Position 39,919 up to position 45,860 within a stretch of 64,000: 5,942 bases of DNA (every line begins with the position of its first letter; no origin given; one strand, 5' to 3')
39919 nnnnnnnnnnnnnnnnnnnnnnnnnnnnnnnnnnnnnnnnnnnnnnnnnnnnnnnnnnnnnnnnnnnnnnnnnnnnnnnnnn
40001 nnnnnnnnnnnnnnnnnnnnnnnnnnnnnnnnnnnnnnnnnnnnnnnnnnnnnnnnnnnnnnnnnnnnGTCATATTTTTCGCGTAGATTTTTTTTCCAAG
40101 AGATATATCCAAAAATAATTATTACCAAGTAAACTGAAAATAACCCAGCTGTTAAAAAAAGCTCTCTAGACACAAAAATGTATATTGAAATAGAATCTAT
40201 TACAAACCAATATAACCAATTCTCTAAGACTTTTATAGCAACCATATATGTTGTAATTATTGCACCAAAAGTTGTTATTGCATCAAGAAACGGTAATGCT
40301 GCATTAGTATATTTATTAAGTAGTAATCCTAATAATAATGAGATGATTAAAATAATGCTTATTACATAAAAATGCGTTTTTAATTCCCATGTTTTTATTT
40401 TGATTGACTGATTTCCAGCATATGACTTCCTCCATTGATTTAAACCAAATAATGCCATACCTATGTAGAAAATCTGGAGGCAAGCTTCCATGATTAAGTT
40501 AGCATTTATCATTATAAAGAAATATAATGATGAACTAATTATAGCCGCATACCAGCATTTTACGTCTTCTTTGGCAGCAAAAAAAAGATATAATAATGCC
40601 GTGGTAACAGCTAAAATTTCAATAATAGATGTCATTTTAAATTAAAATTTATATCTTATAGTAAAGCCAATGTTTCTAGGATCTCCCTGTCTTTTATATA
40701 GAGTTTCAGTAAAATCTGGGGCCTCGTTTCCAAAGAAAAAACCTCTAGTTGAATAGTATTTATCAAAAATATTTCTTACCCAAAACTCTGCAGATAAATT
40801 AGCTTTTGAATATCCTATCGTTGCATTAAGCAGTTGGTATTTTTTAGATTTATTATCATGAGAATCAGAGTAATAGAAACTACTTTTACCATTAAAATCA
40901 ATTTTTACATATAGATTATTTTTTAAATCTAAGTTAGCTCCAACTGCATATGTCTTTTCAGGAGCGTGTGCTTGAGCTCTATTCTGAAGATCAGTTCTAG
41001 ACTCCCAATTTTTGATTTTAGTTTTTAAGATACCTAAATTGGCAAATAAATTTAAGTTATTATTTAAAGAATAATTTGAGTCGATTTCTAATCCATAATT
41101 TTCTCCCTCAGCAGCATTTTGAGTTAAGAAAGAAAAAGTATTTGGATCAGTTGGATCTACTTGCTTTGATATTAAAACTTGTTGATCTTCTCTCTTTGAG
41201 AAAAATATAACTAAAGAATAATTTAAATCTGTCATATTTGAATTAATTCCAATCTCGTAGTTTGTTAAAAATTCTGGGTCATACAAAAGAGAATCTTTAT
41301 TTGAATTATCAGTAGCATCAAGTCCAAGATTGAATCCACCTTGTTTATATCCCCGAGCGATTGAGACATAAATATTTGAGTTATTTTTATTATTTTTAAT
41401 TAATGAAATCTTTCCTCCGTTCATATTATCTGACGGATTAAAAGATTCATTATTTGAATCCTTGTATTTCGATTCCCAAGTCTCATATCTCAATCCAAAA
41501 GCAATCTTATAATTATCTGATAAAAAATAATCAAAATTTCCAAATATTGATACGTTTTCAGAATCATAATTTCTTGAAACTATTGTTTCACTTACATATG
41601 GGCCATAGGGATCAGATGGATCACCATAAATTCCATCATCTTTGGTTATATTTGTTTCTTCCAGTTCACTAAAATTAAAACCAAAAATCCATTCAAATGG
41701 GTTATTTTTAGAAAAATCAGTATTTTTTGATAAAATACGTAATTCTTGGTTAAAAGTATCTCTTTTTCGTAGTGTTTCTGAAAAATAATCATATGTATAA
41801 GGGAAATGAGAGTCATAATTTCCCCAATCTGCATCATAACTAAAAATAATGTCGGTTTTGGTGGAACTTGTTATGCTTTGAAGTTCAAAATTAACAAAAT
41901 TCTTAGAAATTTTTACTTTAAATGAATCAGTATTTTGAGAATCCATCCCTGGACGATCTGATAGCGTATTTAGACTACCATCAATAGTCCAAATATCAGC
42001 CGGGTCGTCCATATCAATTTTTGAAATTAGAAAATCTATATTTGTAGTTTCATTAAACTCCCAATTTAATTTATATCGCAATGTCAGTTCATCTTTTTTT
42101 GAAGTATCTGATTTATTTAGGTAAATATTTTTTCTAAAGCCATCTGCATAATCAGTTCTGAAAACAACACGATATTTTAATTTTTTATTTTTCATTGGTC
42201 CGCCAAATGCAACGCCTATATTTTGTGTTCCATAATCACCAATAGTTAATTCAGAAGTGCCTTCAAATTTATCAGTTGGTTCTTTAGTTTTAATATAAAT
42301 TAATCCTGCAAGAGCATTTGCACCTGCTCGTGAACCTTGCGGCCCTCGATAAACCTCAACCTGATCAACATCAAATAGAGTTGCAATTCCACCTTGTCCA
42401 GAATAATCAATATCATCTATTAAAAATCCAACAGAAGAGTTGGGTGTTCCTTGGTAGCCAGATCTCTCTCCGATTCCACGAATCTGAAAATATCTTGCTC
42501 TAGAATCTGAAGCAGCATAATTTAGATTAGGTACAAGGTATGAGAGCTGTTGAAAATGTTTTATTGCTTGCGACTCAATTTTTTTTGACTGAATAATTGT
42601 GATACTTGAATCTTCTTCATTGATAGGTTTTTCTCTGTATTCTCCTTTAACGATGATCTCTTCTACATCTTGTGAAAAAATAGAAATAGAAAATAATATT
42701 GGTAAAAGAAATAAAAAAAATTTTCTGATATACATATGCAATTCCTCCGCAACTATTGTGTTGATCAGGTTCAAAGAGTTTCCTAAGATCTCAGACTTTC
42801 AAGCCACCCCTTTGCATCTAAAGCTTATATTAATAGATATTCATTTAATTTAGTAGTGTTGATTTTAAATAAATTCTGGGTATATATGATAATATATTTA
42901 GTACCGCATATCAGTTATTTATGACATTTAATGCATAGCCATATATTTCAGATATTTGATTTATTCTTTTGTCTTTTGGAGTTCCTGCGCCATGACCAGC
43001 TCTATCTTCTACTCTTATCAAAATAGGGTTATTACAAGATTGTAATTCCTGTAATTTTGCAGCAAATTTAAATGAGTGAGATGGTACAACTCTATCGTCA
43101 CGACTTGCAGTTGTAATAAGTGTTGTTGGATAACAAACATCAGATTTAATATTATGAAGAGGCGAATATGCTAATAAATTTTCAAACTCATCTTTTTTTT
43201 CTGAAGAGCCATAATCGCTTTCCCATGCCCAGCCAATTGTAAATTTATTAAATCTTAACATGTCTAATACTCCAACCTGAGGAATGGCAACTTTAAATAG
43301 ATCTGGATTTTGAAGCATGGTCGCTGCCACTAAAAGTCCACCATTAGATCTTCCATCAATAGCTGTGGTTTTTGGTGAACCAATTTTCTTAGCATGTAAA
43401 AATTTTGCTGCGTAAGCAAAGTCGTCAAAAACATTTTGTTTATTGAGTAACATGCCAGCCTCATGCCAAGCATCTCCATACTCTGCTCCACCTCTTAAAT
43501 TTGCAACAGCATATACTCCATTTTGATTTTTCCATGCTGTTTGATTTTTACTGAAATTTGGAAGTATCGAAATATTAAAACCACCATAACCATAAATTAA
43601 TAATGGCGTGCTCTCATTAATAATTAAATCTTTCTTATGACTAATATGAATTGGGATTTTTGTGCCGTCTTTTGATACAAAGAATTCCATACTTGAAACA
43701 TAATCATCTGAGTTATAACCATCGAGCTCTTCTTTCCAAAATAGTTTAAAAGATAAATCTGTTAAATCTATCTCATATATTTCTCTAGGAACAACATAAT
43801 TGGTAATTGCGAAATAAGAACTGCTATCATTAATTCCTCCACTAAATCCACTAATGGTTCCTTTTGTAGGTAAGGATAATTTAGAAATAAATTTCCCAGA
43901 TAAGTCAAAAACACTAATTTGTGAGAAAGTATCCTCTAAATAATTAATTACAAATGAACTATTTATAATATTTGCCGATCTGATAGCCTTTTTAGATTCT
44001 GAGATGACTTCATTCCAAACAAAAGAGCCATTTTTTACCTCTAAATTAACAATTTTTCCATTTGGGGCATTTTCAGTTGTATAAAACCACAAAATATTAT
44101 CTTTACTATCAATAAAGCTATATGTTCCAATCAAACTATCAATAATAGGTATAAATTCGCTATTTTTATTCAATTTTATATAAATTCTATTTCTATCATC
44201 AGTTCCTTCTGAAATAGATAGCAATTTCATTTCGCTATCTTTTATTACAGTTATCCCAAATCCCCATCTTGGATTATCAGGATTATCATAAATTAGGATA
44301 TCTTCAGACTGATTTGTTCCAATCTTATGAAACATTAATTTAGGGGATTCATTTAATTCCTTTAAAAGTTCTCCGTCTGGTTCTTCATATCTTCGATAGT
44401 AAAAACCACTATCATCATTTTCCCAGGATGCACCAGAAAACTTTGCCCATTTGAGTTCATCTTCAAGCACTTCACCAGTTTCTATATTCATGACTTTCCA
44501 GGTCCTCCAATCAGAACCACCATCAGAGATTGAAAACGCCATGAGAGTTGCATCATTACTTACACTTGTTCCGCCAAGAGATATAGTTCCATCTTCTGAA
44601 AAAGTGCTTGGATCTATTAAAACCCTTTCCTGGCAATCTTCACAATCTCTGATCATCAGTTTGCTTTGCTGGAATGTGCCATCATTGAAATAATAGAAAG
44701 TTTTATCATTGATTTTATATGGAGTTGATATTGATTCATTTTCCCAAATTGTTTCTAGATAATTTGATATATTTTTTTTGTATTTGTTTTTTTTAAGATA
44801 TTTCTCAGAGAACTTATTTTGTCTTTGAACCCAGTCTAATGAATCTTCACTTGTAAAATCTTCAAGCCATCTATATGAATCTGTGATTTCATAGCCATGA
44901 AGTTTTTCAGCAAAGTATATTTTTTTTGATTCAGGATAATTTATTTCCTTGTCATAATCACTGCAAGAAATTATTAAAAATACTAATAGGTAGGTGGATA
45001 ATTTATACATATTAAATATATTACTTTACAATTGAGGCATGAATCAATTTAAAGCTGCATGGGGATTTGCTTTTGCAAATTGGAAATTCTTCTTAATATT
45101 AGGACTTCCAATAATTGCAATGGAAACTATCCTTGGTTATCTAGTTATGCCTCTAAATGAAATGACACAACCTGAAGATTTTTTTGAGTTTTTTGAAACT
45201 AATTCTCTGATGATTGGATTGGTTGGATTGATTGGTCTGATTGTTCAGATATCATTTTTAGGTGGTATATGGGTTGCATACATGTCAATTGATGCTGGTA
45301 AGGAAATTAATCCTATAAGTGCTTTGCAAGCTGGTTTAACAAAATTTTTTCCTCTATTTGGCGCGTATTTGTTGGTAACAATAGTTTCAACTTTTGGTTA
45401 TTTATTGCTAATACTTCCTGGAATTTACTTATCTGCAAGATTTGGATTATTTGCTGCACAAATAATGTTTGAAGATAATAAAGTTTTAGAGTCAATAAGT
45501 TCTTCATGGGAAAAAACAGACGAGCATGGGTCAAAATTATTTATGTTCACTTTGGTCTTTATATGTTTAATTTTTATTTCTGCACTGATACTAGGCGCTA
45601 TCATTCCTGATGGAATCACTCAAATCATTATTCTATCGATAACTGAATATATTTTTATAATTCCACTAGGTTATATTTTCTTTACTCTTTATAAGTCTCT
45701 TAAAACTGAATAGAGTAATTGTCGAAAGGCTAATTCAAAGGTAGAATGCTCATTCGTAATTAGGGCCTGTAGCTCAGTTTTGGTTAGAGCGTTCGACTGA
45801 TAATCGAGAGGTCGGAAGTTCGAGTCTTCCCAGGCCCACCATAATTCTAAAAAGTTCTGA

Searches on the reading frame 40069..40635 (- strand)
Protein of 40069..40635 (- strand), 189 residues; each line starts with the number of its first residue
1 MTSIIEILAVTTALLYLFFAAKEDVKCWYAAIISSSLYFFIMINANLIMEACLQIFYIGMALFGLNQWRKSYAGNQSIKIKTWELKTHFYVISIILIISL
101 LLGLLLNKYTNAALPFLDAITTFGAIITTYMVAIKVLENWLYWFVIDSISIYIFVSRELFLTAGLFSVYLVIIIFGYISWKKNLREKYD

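Call 61: search_protein_families(library=ncbifam, proteins=[window:40069-40635:-], max_evalue=0.00001)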
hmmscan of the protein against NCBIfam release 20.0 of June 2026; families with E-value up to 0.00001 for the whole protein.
window:40069-40635:- (189 aa): 2 families
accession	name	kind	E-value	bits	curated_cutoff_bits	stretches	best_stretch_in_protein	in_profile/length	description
TIGR01528.1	NMN_trans_PnuC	equivalog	3.3e-21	76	42.45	1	3-185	2-186/187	nicotinamide riboside transporter PnuC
NF011926.0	PRK15397.1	subfamily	2.2e-12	47.4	335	1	109-187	154-232/239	nicotinamide riboside transporter PnuC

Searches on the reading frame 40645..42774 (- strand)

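Call 26: search_protein_families(library=ncbifam, proteins=[window:40645-42774:-], max_evalue=0.001)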
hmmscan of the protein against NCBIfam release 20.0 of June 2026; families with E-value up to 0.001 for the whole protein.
window:40645-42774:- (710 aa): 11 families
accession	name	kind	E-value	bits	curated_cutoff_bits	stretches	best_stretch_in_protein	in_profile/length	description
TIGR01783.1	TonB-siderophor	subfamily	5.3e-39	134.4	223.5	1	56-710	4-649/649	TonB-dependent siderophore receptor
NF053590.1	TonB_dep_TOL0244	equivalog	1.4e-19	70.2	645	2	133-237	109-211/604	TOL_0244 family TonB-dependent receptor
TIGR01785.1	TonB-hemin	subfamily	4.4e-11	42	316.85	1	38-710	2-677/677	TonB-dependent heme/hemoglobin receptor family protein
TIGR01786.1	TonB-hemlactrns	subfamily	6.5e-11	41.3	323.75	1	53-710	20-719/719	TonB-dependent hemoglobin/transferrin/lactoferrin family receptor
NF010651.0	PRK14050.1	equivalog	1.7e-09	36.4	884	1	373-675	422-705/730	TonB-dependent siderophore receptor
TIGR01779.1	TonB-B12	equivalog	7.6e-08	31.3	599.7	1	56-324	47-309/614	TonB-dependent vitamin B12 receptor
NF010038.0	PRK13513.1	equivalog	8.6e-06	24.6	942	1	40-173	38-174/659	ligand-gated channel protein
NF010010.0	PRK13483.1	equivalog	5.9e-05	21.2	927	1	35-173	31-172/660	ligand-gated channel protein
NF007349.0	PRK09840.1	equivalog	6.9e-05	21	686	0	132-180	143-191/760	catecholate siderophore receptor Fiu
NF010048.1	PRK13524.1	subfamily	9.8e-05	21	493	1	136-225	148-240/744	FepA family TonB-dependent siderophore receptor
NF010051.0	PRK13528.1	subfamily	0.00018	19.9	583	1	135-203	143-217/727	FepA family TonB-dependent siderophore receptor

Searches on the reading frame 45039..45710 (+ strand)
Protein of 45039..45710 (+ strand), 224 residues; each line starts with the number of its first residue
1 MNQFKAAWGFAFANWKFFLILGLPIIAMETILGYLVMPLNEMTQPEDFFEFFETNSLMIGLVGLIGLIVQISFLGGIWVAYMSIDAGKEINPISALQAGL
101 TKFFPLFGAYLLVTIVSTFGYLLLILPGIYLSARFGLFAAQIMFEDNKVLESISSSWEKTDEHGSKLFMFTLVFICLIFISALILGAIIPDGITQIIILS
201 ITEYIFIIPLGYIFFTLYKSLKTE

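Call 22: search_protein_families(library=pfam, proteins=[window:45039-45710:+], max_evalue=0.00001)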
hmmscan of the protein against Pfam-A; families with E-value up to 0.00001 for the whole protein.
window:45039-45710:+ (224 aa): 0 families

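Call 25: search_protein_families(library=pfam, proteins=[window:45039-45710:+], max_evalue=1)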
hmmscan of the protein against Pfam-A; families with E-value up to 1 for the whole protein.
window:45039-45710:+ (224 aa): 2 families
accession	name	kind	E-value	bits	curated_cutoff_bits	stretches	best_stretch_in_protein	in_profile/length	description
PF10110.14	GPDPase_memb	-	0.0017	17.6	29.6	1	112-189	159-236/321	Membrane domain of glycerophosphoryl diester phosphodiesterase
PF06790.16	UPF0259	-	0.0036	17.6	31.4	1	65-214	92-243/248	Uncharacterised protein family (UPF0259)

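Call 26: search_protein_families(library=ncbifam, proteins=[window:45039-45710:+], max_evalue=0.001)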
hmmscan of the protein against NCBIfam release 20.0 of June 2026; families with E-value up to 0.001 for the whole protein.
window:45039-45710:+ (224 aa): 3 families
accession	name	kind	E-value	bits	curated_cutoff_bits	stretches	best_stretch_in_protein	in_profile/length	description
NF002774.0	PRK02868.1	equivalog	1.3e-07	31.6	227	1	66-158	89-181/248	YciC family protein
NF041043.1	BPSS1780_fam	subfamily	0.00057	19.2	90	0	18-212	47-234/247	BPSS1780 family membrane protein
NF040783.1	DVU0150_fam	equivalog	0.00071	20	70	1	114-195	7-85/99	DVU0150 family protein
